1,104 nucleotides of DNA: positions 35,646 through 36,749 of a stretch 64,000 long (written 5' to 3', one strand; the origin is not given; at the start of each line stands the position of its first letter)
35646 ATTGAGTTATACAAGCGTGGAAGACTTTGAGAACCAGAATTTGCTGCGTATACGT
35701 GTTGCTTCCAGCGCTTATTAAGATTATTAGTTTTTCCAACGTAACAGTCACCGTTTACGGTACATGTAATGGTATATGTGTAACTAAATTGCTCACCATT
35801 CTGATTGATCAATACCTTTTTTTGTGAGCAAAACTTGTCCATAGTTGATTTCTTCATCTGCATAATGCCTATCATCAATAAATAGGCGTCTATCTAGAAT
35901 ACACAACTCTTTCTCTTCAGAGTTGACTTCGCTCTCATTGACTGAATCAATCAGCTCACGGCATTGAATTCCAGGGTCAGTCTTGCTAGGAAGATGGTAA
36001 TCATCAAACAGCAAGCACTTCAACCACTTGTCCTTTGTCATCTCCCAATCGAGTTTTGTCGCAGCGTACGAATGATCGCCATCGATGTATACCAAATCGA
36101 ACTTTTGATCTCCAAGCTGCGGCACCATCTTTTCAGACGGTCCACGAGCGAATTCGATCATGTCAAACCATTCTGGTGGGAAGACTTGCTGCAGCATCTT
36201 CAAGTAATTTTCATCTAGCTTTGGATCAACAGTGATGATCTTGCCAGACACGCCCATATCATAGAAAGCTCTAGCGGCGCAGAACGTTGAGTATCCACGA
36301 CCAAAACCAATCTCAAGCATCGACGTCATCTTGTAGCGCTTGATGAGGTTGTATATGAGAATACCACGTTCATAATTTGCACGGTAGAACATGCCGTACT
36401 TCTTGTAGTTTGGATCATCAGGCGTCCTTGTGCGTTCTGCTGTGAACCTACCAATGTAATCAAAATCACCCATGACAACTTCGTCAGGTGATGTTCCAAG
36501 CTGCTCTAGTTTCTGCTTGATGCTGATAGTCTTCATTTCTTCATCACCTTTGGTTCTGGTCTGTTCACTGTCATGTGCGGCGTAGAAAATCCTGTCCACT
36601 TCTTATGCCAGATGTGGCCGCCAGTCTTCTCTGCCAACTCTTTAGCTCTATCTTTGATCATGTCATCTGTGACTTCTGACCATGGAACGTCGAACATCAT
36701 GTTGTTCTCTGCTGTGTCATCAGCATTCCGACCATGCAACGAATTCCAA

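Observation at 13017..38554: ~25-kb phage-borne glycan biosynthesis island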

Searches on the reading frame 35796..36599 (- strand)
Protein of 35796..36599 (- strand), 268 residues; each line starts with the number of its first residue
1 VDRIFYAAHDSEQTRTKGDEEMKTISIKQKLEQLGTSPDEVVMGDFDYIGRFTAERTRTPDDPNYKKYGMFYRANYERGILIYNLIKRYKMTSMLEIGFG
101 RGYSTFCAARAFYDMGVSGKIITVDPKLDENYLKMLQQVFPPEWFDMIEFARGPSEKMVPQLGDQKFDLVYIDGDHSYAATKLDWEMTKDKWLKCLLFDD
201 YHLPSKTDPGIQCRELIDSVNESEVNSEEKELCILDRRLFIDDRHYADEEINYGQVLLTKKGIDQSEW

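Call 6: search_protein_families(library=pfam, proteins=[window:35796-36599:-], max_evalue=0.01)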
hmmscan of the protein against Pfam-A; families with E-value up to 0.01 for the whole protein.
window:35796-36599:- (268 aa): 2 families
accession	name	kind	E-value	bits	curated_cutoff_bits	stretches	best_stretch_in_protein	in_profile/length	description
PF13578.12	Methyltransf_24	-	4.6e-15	56.8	26.3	1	95-191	1-93/105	Methyltransferase domain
PF01596.23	Methyltransf_3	-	1.4e-07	31.5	22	1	75-177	29-131/204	O-methyltransferase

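Call 14: search_protein_families(library=ncbifam, proteins=[window:35796-36599:-], max_evalue=0.001)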
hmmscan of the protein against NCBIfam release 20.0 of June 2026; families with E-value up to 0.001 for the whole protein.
window:35796-36599:- (268 aa): 0 families
